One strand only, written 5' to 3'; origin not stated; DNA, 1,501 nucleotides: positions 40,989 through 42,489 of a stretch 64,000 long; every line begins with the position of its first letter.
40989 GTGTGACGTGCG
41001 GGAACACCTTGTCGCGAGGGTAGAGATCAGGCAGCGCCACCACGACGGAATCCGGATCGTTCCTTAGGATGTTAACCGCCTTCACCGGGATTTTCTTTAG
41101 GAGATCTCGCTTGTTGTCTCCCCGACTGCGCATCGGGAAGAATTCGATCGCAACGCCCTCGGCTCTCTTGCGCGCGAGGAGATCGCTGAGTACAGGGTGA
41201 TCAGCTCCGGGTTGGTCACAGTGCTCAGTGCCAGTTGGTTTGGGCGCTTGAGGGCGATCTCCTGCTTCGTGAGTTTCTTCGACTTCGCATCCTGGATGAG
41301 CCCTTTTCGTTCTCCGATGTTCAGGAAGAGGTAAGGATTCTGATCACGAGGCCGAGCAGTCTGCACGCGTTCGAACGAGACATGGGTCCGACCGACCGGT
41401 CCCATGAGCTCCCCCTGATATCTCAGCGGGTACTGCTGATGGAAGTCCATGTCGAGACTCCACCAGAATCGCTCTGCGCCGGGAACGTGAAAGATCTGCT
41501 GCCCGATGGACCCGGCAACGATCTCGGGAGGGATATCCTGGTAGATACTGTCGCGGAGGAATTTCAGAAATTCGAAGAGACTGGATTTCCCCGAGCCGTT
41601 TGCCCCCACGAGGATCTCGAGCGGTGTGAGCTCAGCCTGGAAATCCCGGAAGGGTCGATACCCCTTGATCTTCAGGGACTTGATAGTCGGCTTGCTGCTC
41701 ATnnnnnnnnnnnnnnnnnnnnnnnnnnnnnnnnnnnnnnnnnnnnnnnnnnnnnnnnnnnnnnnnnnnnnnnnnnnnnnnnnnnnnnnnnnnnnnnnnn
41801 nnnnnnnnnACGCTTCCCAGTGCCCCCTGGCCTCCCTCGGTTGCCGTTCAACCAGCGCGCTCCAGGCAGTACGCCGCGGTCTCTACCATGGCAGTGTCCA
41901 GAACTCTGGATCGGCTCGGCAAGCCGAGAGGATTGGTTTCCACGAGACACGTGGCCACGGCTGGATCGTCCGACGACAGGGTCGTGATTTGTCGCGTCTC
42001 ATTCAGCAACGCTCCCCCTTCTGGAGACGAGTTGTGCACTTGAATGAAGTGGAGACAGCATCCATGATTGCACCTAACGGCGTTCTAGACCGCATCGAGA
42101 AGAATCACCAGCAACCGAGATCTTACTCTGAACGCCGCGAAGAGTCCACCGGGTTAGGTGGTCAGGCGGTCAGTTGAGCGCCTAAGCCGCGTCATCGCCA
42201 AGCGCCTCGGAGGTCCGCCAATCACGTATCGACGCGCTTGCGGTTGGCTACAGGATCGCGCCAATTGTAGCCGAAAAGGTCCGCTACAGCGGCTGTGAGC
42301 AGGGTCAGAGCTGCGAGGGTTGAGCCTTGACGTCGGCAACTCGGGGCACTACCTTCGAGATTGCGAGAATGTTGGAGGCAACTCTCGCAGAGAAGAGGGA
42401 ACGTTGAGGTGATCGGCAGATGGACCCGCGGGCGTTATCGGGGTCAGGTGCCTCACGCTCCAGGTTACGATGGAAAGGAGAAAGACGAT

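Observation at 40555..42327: Decayed P-loop ATPase (defence-like) cassette bounded by 33-bp direct repeats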

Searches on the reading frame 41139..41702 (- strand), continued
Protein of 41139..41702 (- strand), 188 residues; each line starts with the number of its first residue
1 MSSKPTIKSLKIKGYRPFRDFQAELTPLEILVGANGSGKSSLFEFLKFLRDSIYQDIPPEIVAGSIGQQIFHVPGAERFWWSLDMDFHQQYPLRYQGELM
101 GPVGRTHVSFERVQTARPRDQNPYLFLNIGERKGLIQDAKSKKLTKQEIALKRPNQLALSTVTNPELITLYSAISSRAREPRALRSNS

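Call 79: search_protein_families(library=ncbifam, proteins=[L001:4116-5285:+, L001:5285-5932:+], max_evalue=0.001)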
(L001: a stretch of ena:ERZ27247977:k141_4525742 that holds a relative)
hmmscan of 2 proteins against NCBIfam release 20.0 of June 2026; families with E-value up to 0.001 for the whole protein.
L001:4116-5285:+ (390 aa): 5 families
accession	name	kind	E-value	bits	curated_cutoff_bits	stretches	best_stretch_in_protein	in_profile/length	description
NF047739.1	antiphage_MADS3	equivalog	4.8e-29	101.8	420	2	153-356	198-400/427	methylation-associated defense system AAA family ATPase MAD3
NF038234.1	retron_eff_Eco8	equivalog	1.6e-05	23.8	250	0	295-336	275-325/679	retron Eco8 family effector endonuclease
NF041760.1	PtuA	equivalog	2.5e-05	23.4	500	0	6-44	51-90/524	retron Ec78 anti-phage system effector ATPase PtuA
NF040873.1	AztA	equivalog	4.8e-05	23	220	0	23-46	15-38/191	zinc ABC transporter ATP-binding protein AztA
TIGR04521.1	ECF_ATPase_2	equivalog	0.00014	21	330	0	270-349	142-220/279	energy-coupling factor transporter ATPase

L001:5285-5932:+ (216 aa): 0 families

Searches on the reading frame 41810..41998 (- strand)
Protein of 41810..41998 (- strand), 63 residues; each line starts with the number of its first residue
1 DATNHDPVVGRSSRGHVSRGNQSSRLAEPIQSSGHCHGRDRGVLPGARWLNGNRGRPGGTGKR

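Call 41: search_protein_families(library=pfam, proteins=[window:41810-41998:-], max_evalue=10)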
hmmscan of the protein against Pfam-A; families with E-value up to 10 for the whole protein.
seq(63 aa): 0 families

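Call 66: search_protein_families(library=padloc, proteins=[window:41810-41998:-], max_evalue=10)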
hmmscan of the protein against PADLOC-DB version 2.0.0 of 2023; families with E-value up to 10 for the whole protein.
seq(63 aa): 0 families

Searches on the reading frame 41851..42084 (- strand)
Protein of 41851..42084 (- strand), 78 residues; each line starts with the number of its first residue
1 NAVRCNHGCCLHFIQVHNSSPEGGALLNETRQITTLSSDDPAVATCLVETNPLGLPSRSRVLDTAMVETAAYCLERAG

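Call 7: search_protein_families(library=pfam, proteins=[window:41851-42039:-], max_evalue=1)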
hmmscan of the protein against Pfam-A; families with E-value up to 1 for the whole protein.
window:41851-42039:- (63 aa): 0 families

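Call 41: search_protein_families(library=pfam, proteins=[window:41851-42084:-], max_evalue=10)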
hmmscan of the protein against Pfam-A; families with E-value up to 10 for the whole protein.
seq(78 aa): 0 families

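Call 66: search_protein_families(library=padloc, proteins=[window:41851-42084:-], max_evalue=10)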
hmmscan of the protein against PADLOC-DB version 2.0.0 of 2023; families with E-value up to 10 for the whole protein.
seq(78 aa): 1 family
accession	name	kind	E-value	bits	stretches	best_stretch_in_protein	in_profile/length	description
PDLC02526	PglX|PglXI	-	0.0062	13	1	61-76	623-638/640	PglX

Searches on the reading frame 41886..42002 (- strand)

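Call 41: search_protein_families(library=pfam, proteins=[window:41886-42002:-], max_evalue=10)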
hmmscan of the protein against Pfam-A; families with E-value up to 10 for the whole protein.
seq(39 aa): 1 family
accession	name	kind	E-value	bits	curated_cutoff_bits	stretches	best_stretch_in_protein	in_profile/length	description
PF07359.16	LEAP-2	-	0.12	12.6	27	1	6-36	32-62/77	Liver-expressed antimicrobial peptide 2 precursor (LEAP-2)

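Call 66: search_protein_families(library=padloc, proteins=[window:41886-42002:-], max_evalue=10)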
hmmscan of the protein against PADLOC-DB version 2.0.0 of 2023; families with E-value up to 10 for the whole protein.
seq(39 aa): 0 families

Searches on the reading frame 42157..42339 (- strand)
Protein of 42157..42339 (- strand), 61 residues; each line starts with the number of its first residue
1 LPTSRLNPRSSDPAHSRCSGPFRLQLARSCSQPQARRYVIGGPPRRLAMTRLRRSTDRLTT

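Call 41: search_protein_families(library=pfam, proteins=[window:42157-42339:-], max_evalue=10)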
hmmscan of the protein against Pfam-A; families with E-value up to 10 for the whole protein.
seq(61 aa): 1 family
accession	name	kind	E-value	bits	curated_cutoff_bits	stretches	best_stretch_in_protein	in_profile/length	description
PF21014.2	Slowpoke_C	-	0.22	12.1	24.2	1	18-50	79-112/121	Ca2+-activated K+ channel Slowpoke, TrkA_C like domain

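Call 66: search_protein_families(library=padloc, proteins=[window:42157-42330:-], max_evalue=10)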
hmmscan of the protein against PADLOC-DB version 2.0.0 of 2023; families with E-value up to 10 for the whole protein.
seq(58 aa): 0 families
